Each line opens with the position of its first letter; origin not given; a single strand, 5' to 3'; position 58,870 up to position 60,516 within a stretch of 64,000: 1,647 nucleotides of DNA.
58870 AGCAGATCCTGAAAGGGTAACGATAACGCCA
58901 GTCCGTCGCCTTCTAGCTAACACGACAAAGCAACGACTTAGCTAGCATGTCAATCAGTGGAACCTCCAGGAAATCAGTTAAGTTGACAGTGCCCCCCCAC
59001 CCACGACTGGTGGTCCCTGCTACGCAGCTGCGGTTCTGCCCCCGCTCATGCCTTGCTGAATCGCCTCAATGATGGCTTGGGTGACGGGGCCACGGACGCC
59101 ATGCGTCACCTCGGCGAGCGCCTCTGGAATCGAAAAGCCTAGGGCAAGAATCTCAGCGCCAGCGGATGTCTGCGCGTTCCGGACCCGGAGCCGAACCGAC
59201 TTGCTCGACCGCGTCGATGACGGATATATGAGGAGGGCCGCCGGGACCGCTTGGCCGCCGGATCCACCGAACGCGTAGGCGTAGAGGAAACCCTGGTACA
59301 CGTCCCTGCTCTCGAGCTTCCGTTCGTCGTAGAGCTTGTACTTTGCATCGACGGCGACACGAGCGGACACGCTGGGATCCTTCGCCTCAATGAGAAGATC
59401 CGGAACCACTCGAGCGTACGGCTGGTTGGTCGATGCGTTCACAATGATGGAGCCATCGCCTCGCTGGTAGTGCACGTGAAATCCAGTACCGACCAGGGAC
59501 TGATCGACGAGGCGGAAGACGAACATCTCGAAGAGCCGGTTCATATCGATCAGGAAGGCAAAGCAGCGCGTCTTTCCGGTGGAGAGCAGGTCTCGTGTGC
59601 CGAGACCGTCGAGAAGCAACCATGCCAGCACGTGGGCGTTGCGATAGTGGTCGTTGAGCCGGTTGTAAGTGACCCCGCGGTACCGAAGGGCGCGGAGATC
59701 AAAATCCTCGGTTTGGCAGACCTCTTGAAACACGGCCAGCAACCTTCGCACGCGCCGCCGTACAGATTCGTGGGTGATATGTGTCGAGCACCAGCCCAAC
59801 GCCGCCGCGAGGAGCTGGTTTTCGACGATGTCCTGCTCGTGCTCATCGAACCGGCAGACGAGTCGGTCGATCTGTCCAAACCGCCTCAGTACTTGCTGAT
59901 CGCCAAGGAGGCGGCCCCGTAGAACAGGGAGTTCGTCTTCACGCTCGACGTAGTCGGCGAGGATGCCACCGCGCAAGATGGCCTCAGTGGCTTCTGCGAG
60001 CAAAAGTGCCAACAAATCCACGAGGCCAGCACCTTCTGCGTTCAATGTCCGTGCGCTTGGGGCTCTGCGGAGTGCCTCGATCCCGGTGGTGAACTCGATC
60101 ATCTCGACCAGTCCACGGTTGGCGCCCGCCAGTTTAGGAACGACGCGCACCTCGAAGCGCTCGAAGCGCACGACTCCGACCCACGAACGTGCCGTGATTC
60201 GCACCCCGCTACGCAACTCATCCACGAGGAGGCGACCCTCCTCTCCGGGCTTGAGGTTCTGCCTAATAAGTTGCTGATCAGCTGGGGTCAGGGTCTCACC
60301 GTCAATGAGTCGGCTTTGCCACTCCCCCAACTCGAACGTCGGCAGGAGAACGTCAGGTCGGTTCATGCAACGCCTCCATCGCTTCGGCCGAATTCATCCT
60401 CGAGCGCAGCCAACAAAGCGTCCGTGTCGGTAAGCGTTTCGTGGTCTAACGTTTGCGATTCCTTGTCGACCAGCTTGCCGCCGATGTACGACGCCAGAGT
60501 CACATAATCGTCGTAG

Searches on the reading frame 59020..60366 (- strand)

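Call 50: search_protein_families(library=pfam, proteins=[window:59020-60366:-], max_evalue=0.001)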
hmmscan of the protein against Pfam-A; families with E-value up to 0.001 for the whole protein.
window:59020-60366:- (448 aa): 1 family
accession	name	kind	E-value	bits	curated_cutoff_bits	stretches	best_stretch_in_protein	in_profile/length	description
PF10117.15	McrBC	-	1.5e-46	159.3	23.9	1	58-382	2-318/318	McrBC 5-methylcytosine restriction system component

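Call 73: search_protein_families(library=padloc, proteins=[window:59020-60366:-], max_evalue=0.001)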
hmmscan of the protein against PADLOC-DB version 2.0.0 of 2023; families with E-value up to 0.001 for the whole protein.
window:59020-60366:- (448 aa): 0 families
